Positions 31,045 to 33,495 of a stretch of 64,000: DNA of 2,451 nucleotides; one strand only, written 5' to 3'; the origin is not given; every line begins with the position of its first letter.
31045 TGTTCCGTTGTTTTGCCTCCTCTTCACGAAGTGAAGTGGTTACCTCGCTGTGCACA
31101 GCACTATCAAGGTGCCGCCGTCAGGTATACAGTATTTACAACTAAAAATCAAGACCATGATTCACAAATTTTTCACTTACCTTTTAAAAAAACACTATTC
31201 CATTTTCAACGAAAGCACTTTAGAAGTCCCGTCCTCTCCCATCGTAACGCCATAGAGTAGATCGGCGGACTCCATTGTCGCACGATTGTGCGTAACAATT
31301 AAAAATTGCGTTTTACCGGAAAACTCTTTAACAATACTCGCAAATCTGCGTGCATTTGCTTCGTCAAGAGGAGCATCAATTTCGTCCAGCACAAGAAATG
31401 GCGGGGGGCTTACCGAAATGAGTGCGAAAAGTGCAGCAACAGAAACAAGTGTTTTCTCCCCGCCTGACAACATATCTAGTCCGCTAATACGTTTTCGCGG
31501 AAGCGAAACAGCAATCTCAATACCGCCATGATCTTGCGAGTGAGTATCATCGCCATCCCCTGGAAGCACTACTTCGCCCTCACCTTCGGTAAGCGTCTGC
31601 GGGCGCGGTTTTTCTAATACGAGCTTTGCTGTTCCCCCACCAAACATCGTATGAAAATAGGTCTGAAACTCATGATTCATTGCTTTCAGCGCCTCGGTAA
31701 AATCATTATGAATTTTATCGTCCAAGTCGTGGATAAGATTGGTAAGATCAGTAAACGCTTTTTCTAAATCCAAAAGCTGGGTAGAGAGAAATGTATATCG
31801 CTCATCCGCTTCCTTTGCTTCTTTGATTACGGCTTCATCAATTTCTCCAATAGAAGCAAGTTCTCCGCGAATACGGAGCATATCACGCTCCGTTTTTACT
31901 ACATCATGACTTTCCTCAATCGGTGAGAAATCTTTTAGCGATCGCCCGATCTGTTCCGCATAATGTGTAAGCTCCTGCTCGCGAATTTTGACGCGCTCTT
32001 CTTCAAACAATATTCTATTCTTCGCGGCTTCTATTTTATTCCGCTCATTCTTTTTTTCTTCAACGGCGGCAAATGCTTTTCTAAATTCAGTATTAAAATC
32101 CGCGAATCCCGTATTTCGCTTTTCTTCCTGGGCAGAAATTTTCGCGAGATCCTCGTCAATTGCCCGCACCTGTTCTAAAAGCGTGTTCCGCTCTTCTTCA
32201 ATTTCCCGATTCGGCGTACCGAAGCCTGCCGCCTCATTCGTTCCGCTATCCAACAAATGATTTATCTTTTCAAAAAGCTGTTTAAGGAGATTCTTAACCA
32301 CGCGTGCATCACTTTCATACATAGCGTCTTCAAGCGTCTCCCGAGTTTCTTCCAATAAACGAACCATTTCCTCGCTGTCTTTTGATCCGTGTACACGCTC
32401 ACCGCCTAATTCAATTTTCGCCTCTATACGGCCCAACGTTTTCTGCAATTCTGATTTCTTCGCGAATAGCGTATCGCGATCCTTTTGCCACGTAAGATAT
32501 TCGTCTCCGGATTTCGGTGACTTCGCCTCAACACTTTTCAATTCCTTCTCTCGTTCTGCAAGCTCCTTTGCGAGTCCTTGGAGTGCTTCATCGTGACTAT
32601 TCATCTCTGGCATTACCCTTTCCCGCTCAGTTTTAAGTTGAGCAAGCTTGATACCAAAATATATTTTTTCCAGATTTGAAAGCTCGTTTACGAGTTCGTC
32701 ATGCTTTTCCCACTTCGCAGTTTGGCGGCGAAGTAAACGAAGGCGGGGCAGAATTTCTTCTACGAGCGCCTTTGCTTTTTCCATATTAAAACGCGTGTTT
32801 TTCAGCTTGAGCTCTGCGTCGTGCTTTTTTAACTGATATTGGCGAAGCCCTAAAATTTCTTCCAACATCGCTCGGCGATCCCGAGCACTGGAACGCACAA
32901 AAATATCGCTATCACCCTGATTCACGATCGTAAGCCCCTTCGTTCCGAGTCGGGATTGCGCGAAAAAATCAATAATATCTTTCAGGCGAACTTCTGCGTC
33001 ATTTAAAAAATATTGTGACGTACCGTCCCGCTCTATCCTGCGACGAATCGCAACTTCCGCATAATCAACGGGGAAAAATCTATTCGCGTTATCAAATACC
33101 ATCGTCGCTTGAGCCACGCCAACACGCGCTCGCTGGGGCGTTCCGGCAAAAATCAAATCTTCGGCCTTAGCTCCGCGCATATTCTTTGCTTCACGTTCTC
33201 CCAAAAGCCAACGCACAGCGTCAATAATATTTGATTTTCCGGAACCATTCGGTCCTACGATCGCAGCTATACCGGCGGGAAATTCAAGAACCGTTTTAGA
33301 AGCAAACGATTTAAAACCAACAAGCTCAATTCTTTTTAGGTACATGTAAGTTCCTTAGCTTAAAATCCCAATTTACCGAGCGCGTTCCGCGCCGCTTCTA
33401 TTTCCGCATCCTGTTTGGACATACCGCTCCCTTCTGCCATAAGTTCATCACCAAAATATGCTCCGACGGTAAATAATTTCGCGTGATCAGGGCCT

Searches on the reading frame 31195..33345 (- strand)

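Call 84: search_protein_families(library=pfam, proteins=[window:31195-33345:-], max_evalue=0.00001)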
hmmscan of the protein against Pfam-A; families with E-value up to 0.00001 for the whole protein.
window:31195-33345:- (716 aa): 5 families
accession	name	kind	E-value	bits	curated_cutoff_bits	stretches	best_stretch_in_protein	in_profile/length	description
PF02463.25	SMC_N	-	3.1e-67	226.6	40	1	2-708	1-219/220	RecF/RecN/SMC N terminal domain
PF13304.12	AAA_21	-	6.3e-15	56.5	27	2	26-50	1-25/304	AAA domain, putative AbiEii toxin, Type IV TA system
PF13476.12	AAA_23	-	1.8e-13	52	27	1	5-202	1-200/201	AAA domain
PF13175.12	AAA_15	-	8.8e-12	45.7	32.1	1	1-439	1-283/374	AAA ATPase domain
PF13555.12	AAA_29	-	1.2e-07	31.8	27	1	3-48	1-46/61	P-loop containing region of AAA domain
